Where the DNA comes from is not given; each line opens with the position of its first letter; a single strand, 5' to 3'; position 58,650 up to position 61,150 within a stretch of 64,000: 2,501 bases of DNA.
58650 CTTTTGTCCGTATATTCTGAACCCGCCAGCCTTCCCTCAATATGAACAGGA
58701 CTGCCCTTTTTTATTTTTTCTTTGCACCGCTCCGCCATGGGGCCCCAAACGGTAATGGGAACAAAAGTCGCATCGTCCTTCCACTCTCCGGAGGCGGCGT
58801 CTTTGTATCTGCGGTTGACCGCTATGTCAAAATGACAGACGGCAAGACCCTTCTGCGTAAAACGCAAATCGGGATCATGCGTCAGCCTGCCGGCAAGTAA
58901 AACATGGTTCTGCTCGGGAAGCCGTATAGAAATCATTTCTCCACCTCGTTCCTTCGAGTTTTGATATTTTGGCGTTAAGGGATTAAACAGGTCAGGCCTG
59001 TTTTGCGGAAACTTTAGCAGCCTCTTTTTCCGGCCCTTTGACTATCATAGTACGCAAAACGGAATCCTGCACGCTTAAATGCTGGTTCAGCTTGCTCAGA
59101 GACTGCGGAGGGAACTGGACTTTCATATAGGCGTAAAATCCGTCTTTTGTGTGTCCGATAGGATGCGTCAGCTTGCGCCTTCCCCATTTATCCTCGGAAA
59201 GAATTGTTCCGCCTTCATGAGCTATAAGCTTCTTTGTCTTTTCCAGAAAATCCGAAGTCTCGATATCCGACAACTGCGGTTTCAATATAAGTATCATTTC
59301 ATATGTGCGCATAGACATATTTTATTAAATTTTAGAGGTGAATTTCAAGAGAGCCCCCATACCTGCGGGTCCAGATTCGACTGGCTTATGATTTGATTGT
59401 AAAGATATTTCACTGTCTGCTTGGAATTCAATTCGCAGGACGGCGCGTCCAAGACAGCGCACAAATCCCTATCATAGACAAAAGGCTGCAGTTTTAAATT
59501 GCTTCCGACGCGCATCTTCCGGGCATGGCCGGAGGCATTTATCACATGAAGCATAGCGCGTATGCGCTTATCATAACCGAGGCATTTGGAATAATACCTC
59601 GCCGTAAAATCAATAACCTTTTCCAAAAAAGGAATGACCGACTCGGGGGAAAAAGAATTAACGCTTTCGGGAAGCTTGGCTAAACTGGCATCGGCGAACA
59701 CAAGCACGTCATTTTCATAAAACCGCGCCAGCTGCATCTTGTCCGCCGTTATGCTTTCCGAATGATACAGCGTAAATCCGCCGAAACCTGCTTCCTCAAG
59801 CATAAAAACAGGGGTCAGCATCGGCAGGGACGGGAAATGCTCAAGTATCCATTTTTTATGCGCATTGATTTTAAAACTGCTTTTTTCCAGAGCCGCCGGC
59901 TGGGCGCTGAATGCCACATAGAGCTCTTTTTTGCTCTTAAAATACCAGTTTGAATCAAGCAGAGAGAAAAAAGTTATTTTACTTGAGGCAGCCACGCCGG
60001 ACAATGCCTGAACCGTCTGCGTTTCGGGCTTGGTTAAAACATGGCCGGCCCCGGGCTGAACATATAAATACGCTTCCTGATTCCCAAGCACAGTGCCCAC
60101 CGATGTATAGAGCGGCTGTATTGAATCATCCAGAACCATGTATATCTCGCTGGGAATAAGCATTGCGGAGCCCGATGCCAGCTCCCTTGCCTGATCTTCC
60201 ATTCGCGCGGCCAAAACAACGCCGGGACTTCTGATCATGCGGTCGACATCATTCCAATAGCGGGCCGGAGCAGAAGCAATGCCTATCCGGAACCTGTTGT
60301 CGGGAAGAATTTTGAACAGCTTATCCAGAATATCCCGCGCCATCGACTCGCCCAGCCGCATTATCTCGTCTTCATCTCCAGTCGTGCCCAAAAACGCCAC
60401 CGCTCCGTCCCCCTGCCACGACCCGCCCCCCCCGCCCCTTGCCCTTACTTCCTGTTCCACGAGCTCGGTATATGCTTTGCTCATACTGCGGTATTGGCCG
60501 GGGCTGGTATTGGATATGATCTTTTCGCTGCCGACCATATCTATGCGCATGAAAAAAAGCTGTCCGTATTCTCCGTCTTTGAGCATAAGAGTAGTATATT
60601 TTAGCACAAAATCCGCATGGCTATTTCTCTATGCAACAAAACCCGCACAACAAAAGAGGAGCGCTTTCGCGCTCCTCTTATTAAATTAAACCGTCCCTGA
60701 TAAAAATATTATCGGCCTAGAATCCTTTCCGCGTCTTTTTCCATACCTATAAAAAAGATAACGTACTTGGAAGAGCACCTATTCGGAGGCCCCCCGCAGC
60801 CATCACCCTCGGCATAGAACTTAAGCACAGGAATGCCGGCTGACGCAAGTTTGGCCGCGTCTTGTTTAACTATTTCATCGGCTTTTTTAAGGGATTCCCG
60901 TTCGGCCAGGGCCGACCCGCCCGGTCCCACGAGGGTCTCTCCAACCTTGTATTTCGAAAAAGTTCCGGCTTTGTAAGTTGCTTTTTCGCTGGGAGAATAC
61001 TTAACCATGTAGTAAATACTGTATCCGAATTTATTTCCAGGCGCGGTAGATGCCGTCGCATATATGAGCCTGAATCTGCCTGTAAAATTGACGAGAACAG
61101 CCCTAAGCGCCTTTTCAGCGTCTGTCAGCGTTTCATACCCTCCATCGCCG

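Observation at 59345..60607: Orphan 420-aa protein: class III nucleotidyl-cyclase-like N-domain fused to an unknown C-domain, inserted directly upstream of rpsF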

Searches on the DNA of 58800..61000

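Call 95: search_rna_families(source=window, start=58800, end=61000, threshold=evalue, max_evalue=1)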
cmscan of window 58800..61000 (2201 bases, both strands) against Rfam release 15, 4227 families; matches with E-value up to 1: 2.
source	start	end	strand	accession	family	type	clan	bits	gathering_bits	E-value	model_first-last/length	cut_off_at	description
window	60646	60687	+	RF02066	STnc320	Gene; sRNA;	-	25.5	50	0.061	12-55/55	no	Salmonella enterica sRNA STnc320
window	60650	60757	+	RF01730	Termite-leu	Cis-reg;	-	18.7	51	0.83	1-78/78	no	Termite-leu RNA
